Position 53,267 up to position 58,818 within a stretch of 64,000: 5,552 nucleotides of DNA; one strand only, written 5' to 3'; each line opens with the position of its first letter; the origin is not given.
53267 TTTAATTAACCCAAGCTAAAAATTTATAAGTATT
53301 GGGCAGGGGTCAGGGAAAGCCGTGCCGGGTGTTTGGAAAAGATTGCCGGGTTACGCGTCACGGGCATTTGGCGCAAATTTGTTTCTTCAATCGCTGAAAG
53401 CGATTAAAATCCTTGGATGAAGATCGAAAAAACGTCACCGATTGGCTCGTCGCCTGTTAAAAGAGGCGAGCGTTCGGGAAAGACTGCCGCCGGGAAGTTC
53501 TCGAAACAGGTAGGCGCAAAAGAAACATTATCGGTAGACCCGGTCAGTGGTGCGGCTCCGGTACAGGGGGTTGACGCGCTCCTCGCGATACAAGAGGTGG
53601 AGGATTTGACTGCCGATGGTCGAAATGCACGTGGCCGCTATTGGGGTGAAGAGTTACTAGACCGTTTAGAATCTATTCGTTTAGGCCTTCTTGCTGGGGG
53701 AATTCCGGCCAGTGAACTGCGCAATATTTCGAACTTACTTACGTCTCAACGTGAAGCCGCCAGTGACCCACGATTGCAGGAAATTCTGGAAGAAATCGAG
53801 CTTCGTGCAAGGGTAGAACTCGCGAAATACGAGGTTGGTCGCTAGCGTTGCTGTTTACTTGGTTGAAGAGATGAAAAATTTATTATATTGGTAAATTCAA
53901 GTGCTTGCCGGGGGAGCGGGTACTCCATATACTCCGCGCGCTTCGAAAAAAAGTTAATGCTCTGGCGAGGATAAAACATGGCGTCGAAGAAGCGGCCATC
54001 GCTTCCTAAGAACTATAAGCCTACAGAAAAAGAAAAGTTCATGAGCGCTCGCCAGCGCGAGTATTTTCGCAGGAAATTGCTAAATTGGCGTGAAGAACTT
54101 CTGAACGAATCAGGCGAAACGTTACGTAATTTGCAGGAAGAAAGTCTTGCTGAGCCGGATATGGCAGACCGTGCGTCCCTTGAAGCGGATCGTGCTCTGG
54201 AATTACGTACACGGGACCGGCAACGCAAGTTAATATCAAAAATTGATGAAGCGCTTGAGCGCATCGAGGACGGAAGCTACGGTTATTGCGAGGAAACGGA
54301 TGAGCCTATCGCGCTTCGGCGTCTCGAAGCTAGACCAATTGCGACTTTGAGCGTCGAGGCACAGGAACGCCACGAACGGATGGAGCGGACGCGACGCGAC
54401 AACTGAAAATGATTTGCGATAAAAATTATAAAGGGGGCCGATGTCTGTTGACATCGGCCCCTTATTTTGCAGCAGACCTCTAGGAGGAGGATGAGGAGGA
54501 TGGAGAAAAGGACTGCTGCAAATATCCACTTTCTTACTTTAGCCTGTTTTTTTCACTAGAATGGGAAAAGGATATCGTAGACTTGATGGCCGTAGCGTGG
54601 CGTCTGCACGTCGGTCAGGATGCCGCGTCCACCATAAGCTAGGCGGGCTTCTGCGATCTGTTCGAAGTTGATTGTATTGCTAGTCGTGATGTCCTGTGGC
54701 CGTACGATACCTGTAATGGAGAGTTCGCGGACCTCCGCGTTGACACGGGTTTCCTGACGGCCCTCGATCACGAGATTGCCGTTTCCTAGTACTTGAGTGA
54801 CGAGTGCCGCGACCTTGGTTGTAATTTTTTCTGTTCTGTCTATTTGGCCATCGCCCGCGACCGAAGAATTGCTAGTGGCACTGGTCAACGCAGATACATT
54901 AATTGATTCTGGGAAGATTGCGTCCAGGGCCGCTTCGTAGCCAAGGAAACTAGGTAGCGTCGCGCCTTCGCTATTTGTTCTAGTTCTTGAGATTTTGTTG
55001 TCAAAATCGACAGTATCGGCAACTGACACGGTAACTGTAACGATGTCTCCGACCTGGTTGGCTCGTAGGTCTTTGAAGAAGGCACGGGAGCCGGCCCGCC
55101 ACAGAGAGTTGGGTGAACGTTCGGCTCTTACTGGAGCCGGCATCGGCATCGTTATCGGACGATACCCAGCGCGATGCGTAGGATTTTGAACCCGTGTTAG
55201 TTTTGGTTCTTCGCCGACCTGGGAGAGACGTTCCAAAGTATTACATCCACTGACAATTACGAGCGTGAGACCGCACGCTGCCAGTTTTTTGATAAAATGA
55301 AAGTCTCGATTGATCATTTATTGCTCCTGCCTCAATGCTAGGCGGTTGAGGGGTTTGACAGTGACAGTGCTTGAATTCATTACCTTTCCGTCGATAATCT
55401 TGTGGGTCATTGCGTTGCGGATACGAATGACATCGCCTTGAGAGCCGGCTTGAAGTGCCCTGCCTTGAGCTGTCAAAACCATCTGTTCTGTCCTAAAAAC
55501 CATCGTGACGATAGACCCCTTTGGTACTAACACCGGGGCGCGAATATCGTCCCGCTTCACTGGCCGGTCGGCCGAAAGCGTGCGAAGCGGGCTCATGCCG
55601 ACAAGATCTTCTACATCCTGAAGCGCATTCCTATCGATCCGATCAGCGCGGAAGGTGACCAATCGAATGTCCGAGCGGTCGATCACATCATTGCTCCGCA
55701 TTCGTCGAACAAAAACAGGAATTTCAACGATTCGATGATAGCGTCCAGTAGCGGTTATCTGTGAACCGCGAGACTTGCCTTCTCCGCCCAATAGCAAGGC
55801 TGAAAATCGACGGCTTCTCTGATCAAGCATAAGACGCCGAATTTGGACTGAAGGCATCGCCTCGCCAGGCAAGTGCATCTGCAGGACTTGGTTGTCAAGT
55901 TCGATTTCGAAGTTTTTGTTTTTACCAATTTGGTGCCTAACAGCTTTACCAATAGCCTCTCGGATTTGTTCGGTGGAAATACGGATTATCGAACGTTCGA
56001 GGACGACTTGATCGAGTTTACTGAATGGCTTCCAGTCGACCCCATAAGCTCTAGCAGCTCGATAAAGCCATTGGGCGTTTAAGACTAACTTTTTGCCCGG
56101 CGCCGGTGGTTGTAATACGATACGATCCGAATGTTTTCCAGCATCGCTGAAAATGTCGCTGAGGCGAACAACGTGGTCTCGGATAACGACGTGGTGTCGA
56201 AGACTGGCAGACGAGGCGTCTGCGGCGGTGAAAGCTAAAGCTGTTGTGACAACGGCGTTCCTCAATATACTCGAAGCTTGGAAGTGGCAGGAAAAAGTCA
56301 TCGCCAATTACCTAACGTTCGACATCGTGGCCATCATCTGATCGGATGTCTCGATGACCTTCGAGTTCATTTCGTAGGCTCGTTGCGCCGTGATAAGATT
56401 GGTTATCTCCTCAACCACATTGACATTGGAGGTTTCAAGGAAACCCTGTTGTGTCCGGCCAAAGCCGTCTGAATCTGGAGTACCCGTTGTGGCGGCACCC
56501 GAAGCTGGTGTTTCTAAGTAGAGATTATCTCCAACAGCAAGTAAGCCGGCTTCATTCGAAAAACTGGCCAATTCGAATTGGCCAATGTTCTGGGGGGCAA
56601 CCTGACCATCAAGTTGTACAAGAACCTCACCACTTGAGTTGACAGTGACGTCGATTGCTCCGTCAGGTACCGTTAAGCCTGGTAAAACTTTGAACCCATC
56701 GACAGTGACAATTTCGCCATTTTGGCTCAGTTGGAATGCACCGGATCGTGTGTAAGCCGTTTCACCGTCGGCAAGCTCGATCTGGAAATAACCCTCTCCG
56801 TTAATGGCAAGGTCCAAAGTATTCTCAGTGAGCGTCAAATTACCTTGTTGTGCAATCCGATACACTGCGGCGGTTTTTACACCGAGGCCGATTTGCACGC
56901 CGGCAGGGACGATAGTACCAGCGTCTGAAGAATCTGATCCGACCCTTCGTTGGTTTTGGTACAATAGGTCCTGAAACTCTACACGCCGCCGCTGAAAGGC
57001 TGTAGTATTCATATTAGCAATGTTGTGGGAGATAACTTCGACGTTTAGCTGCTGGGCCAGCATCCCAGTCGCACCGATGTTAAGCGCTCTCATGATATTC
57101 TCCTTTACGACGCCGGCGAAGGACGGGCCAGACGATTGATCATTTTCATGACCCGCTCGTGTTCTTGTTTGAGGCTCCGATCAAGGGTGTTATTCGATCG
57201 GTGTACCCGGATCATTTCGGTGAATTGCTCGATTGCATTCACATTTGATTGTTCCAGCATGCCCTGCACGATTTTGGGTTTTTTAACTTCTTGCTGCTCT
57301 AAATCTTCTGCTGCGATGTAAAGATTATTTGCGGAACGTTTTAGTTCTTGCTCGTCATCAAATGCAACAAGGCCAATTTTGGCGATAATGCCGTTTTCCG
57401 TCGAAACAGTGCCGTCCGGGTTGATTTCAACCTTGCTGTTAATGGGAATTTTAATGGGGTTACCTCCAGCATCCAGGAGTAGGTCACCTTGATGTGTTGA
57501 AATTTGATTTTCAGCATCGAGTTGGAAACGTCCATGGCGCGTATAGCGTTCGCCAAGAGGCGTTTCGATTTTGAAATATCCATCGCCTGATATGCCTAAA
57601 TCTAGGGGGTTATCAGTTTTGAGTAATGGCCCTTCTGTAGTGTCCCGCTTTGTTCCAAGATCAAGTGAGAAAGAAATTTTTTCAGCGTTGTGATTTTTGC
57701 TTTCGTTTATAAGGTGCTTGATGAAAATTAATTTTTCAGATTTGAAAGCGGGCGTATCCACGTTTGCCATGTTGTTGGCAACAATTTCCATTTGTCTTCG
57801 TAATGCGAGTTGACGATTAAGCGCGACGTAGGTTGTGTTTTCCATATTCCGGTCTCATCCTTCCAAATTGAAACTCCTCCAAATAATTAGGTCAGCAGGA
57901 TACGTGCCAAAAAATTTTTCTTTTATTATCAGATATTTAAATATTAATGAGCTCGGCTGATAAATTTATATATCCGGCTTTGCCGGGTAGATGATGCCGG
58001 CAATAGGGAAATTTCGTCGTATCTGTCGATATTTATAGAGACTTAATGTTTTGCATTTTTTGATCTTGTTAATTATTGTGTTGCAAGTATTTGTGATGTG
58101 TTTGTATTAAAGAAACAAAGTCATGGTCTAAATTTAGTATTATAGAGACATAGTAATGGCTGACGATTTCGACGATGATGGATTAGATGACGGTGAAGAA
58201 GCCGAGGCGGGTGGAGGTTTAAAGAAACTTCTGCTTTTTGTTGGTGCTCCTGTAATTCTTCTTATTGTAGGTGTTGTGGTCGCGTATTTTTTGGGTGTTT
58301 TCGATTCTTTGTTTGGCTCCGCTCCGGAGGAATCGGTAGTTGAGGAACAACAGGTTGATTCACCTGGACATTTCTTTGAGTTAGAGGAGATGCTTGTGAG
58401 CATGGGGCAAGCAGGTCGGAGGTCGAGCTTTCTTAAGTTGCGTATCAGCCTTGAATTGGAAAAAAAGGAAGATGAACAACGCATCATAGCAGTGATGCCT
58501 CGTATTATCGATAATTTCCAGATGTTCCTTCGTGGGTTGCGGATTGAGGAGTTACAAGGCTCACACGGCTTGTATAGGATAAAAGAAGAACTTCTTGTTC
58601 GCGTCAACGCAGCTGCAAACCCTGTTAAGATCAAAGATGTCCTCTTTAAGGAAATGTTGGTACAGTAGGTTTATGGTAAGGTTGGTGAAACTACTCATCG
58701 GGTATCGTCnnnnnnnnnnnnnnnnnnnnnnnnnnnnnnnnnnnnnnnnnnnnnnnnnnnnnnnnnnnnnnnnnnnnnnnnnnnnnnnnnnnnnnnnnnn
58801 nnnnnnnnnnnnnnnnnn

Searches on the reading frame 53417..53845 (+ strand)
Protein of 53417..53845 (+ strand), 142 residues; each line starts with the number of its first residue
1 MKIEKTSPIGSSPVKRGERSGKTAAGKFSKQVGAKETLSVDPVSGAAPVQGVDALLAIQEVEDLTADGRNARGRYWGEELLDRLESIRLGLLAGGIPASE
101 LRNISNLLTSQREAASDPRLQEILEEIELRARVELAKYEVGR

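Call 16: search_protein_families(library=pfam, proteins=[window:53417-53845:+])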
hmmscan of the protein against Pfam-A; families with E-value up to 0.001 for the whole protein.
window:53417-53845:+ (142 aa): 1 family
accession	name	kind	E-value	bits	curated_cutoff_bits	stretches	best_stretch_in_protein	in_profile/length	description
PF10768.14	FliX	-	1.1e-35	123.5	25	1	1-138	1-134/135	Class II flagellar assembly regulator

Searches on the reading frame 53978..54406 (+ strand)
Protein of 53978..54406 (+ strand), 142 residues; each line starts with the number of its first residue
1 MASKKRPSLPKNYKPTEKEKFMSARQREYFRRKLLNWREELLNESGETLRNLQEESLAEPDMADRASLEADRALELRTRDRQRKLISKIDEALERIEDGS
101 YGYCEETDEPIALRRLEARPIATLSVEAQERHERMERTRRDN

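Call 16: search_protein_families(library=pfam, proteins=[window:53978-54406:+])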
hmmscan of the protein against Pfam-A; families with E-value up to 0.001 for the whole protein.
window:53978-54406:+ (142 aa): 2 families
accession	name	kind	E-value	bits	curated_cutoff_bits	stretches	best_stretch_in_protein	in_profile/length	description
PF21157.2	DksA_N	-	1.3e-30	105.9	27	1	26-96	1-71/71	DnaK suppressor protein DksA, N-terminal domain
PF01258.23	zf-dskA_traR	-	1.8e-11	44.3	24.9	1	99-134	1-36/36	Prokaryotic dksA/traR C4-type zinc finger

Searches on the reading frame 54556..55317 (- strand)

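Call 16: search_protein_families(library=pfam, proteins=[window:54556-55317:-])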
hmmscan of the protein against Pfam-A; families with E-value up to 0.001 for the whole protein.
window:54556-55317:- (253 aa): 1 family
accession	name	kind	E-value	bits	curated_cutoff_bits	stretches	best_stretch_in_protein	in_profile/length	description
PF02107.21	FlgH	-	3.1e-51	173.8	27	1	67-252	2-172/172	Flagellar L-ring protein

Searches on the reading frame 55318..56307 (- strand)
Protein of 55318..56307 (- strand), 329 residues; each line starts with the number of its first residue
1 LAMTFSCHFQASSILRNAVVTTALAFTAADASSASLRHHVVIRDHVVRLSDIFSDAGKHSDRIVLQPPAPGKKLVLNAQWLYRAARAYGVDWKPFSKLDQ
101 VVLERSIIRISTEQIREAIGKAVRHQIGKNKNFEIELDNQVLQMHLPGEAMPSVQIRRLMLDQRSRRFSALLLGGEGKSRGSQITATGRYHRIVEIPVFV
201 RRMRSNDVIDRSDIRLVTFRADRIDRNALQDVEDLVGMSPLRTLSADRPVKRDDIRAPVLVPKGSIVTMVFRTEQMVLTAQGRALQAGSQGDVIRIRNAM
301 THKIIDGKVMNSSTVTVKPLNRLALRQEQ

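Call 16: search_protein_families(library=pfam, proteins=[window:55318-56307:-])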
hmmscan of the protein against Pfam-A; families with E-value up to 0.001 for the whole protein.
window:55318-56307:- (329 aa): 2 families
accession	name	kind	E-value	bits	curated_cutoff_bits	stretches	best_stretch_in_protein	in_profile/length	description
PF13144.11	ChapFlgA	-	8.3e-28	97.3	23.8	1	195-317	2-122/122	Chaperone for flagella basal body P-ring formation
PF08666.17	SAF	-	0.00046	21.1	21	0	198-256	5-63/63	SAF domain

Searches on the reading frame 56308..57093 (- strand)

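Call 16: search_protein_families(library=pfam, proteins=[window:56308-57093:-])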
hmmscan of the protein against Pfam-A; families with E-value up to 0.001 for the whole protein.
window:56308-57093:- (261 aa): 3 families
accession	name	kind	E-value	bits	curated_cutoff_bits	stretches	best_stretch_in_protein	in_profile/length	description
PF22692.1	LlgE_F_G_D1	-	1.2e-23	83.5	27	1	96-158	1-63/64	Flagellar hook protein FlgE/F/G D1 domain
PF06429.18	Flg_bbr_C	-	3.1e-22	78.3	23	1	215-259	1-45/46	Flagellar basal body rod FlgEFG protein C-terminal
PF00460.25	Flg_bb_rod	-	7.6e-08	32.6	20.7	1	4-34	1-31/31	Flagella basal body rod protein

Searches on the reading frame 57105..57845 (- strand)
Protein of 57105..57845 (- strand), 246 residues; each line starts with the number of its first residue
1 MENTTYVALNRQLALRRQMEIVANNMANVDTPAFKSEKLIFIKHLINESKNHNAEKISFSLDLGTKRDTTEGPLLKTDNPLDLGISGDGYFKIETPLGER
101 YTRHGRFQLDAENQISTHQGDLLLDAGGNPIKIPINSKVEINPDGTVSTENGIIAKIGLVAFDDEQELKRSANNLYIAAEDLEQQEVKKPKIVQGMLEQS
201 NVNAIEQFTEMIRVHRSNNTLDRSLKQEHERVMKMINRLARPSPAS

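Call 4: search_protein_families(library=ncbifam, proteins=[window:57105-57845:-])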
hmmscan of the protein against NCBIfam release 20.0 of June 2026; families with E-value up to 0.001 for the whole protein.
window:57105-57845:- (246 aa): 25 families
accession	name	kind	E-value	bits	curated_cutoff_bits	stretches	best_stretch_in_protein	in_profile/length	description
NF009332.0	PRK12690.1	equivalog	4.2e-63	212.8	288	1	1-240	1-237/239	flagellar hook-basal body complex protein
NF009331.1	PRK12689.1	equivalog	2.1e-60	204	347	1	1-240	1-249/252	flagellar basal-body rod protein FlgF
TIGR02490.1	flgF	equivalog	1.3e-55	188.4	178.5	1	6-217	2-216/218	flagellar basal-body rod protein FlgF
TIGR03506.1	FlgEFG_subfam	subfamily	3.4e-52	178.3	70.25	2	4-123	2-121/351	flagellar hook-basal body complex protein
NF009282.1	PRK12642.1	equivalog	6.3e-50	169.7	242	1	1-238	1-236/239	flagellar basal-body rod protein FlgF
NF009280.2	PRK12640.1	subfamily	3.9e-37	128.1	210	1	1-225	1-229/246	flagellar basal body rod protein FlgF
TIGR02488.1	flgG_G_neg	equivalog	2.8e-31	109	252.75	1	14-237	11-256/259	flagellar basal-body rod protein FlgG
NF009278.1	PRK12636.1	equivalog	3.6e-30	105.4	350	1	17-224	17-247/263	flagellar basal body rod protein FlgG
NF009281.1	PRK12641.1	equivalog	1e-21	77.6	260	1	1-216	1-225/252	flagellar basal-body rod protein FlgF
NF004238.1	PRK05682.1-1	equivalog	4.2e-19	69.1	400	1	16-121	14-119/414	flagellar hook protein FlgE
NF004240.1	PRK05682.1-4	equivalog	1e-17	64.6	472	1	7-124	5-126/443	flagellar hook protein FlgE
NF009456.0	PRK12816.1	equivalog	1.7e-17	63.9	416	1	15-225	15-249/264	flagellar basal body rod protein FlgG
NF004241.1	PRK05682.1-5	equivalog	1.7e-16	60.4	469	1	11-121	11-133/446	flagellar hook protein FlgE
NF004242.0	PRK05682.2-1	equivalog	2.1e-16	59.7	365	1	17-121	19-125/422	flagellar hook protein FlgE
NF004243.1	PRK05682.2-2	equivalog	2.5e-14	53.1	801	1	18-124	20-125/420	flagellar hook protein FlgE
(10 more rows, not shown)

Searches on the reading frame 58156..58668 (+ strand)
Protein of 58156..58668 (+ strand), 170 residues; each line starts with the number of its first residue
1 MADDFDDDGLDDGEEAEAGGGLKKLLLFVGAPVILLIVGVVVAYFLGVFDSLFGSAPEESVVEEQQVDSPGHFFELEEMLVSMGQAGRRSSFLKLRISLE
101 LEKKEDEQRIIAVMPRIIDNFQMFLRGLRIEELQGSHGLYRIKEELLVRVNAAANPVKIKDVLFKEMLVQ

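Call 58: search_protein_families(library=pfam, proteins=[window:58156-58668:+])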
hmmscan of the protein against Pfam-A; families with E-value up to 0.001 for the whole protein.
window:58156-58668:+ (170 aa): 1 family
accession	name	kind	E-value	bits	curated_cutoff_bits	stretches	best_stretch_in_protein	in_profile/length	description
PF03748.19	FliL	-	7.9e-19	68.5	24.6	1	73-170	1-103/103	Flagellar basal body-associated protein FliL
